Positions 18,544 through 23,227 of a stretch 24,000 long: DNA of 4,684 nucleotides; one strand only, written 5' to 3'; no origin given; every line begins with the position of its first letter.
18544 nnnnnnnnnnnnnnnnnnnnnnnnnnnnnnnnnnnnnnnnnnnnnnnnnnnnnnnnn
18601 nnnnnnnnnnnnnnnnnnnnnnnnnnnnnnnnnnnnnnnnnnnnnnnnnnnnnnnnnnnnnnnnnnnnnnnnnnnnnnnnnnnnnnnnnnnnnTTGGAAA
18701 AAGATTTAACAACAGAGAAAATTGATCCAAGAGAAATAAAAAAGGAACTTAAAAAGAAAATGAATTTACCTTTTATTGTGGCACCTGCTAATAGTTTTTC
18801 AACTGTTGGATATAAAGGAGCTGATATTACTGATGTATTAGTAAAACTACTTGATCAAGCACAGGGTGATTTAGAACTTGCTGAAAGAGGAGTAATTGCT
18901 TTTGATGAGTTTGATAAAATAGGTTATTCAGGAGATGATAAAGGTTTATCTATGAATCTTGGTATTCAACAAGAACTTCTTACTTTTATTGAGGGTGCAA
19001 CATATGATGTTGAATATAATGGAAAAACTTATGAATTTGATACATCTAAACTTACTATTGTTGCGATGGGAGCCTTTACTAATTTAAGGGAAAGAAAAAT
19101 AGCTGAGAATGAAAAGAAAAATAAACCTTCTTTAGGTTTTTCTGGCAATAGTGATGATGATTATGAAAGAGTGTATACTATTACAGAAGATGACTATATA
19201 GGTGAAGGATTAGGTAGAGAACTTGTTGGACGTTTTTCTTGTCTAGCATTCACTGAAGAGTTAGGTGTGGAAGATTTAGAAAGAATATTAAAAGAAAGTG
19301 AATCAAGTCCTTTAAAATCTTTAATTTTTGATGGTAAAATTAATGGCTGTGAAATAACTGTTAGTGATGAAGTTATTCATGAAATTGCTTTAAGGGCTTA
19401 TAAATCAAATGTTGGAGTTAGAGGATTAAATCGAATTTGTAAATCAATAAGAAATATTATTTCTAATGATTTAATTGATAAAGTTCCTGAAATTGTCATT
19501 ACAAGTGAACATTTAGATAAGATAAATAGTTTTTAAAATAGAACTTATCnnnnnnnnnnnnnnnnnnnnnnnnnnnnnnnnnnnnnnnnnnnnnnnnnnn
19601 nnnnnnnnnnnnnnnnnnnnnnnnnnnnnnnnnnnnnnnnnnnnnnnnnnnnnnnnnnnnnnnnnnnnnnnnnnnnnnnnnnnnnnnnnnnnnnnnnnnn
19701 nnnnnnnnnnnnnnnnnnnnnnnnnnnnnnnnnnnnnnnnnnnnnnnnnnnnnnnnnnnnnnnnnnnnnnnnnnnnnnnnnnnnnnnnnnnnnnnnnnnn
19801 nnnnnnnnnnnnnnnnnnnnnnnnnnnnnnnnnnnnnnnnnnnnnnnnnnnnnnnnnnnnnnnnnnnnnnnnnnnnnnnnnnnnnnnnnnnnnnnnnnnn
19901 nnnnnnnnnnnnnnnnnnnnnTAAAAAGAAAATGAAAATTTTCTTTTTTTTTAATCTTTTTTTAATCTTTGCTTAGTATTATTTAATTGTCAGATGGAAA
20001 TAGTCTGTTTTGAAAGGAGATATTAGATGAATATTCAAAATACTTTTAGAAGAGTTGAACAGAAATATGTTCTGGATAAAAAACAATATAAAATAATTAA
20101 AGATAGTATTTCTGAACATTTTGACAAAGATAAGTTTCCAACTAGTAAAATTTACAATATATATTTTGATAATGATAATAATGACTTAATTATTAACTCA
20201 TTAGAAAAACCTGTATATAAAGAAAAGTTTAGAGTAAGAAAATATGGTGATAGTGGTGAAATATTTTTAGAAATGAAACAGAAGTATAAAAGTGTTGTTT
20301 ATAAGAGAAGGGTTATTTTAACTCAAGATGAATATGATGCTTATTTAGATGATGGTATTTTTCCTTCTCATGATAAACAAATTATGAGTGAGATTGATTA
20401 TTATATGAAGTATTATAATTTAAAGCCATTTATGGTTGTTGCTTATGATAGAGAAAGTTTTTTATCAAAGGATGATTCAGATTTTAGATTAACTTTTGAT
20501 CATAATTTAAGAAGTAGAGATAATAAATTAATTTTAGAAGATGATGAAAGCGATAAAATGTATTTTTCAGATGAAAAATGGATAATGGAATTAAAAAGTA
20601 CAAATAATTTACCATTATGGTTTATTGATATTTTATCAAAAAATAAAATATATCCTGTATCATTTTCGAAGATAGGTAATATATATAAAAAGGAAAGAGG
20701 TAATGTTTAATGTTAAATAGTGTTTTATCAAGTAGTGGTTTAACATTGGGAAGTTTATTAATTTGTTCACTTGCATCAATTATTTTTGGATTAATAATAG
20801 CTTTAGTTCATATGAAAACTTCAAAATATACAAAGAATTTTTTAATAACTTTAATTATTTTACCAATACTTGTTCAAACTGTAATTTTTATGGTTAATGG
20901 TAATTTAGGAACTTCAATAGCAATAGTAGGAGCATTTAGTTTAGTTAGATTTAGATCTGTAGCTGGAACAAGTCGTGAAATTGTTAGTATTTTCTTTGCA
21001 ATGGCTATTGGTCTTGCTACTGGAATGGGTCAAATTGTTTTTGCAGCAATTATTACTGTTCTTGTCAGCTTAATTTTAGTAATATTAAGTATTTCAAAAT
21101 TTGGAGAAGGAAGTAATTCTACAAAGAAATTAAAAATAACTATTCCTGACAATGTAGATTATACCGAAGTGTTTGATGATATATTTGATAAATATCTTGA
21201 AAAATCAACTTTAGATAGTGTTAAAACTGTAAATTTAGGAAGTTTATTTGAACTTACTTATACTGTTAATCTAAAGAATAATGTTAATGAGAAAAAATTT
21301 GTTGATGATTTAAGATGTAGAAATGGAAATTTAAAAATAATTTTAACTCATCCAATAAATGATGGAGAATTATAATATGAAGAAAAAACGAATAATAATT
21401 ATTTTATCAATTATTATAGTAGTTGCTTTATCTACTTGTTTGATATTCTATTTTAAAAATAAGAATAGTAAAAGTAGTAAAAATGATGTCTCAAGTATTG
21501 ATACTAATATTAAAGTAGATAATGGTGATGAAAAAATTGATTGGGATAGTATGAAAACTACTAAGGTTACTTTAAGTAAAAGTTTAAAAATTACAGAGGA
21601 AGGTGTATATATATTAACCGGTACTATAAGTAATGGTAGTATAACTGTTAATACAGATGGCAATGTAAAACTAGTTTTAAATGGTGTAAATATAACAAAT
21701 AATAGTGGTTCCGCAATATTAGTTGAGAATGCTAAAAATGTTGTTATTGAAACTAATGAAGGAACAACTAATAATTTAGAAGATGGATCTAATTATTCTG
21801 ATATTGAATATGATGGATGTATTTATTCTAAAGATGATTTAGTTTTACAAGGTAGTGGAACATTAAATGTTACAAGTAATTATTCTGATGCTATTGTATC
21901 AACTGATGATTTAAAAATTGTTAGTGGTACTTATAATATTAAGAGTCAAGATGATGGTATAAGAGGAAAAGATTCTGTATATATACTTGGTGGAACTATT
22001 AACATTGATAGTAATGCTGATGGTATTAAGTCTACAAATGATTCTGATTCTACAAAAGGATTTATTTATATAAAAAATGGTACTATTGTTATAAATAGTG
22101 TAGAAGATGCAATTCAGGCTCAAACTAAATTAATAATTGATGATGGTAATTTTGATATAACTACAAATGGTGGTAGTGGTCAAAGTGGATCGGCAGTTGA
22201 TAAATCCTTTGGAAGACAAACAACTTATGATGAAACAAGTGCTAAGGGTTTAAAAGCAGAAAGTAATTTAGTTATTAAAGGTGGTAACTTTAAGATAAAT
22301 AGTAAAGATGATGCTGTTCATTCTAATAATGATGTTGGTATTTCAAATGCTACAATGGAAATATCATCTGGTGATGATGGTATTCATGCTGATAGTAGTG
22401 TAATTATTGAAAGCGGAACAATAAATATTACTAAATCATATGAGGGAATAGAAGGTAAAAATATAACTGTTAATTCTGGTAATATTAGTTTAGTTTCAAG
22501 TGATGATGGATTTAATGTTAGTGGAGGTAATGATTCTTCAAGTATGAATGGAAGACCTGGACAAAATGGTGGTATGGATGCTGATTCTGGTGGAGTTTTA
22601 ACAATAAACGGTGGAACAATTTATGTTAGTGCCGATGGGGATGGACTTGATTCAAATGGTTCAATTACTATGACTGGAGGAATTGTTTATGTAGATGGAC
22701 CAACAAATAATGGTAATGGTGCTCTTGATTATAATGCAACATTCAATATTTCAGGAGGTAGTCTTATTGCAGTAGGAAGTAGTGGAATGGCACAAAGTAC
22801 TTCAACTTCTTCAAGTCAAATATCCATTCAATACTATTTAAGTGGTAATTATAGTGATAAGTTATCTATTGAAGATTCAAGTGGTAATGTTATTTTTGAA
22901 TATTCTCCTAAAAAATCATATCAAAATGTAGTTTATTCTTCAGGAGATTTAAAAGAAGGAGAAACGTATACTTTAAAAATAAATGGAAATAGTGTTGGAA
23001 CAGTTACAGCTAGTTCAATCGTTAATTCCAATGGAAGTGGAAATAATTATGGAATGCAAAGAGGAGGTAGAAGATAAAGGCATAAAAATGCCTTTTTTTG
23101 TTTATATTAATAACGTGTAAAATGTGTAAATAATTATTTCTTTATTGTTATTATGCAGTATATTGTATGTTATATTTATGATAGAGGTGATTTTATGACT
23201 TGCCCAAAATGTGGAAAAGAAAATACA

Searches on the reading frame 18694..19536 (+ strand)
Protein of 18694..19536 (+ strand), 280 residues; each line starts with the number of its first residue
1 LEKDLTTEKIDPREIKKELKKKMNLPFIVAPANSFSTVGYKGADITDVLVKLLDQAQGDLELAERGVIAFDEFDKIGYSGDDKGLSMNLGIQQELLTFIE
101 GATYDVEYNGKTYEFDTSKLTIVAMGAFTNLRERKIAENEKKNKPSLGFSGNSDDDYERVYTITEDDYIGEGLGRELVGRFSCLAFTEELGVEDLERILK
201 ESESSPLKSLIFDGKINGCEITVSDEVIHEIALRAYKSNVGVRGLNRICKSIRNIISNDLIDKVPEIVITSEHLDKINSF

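Call 40: search_protein_families(library=pfam, proteins=[window:18694-19536:+], max_evalue=0.001)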
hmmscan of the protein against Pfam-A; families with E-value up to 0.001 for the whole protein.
window:18694-19536:+ (280 aa): 3 families
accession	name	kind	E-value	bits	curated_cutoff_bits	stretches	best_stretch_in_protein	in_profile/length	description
PF07724.20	AAA_2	-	9.1e-08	32.8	27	1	20-182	24-164/166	AAA domain (Cdc48 subfamily)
PF10431.15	ClpB_D2-small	-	4.5e-05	23.8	21.9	1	192-261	3-69/81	C-terminal, D2-small domain, of ClpB protein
PF00004.35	AAA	-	0.00046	21.1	21.2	1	18-125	17-107/131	ATPase family associated with various cellular activities (AAA)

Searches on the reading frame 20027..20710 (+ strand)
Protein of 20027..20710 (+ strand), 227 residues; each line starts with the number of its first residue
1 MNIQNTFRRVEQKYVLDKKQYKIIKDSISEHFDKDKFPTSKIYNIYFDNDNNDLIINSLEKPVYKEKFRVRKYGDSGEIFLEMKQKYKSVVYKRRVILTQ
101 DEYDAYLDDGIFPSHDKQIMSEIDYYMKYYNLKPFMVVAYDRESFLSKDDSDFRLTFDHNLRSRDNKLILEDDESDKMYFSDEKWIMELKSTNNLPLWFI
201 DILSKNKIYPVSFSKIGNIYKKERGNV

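Call 40: search_protein_families(library=pfam, proteins=[window:20027-20710:+], max_evalue=0.001)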
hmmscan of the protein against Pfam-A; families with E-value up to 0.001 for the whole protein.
window:20027-20710:+ (227 aa): 1 family
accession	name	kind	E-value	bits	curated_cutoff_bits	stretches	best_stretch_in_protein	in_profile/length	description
PF09359.15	VTC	-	1.5e-41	142.9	23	1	9-216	2-227/235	VTC domain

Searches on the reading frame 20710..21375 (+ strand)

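Call 40: search_protein_families(library=pfam, proteins=[window:20710-21375:+], max_evalue=0.001)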
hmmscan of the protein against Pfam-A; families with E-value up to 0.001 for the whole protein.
window:20710-21375:+ (221 aa): 1 family
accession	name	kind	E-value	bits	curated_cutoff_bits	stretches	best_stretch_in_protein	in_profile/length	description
PF16316.10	DUF4956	-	7.9e-17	61.9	30.6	1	29-184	8-169/169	Domain of unknown function (DUF4956)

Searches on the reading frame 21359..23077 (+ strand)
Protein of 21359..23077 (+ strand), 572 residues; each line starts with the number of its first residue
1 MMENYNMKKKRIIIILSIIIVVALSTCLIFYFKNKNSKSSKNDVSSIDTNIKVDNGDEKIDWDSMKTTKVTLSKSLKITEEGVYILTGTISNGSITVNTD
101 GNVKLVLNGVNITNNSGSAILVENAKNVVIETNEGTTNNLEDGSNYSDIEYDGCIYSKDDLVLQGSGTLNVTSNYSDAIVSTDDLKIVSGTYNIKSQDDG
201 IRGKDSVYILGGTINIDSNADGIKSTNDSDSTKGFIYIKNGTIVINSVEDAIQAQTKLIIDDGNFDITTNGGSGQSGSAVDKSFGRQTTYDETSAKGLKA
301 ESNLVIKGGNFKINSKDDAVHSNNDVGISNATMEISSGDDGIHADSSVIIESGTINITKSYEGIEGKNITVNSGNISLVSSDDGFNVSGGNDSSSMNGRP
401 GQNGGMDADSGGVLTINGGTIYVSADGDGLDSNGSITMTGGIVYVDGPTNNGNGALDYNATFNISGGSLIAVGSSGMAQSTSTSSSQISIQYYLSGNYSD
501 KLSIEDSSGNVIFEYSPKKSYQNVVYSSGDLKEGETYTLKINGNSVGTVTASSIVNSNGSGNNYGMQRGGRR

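Call 40: search_protein_families(library=pfam, proteins=[window:21359-23077:+], max_evalue=0.001)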
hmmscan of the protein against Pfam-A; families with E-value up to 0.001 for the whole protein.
window:21359-23077:+ (572 aa): 1 family
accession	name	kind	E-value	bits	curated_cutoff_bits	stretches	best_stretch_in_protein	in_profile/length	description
PF14262.12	Cthe_2159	-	8.8e-92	307.5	25.8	2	75-341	4-262/262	Carbohydrate-binding domain-containing protein Cthe_2159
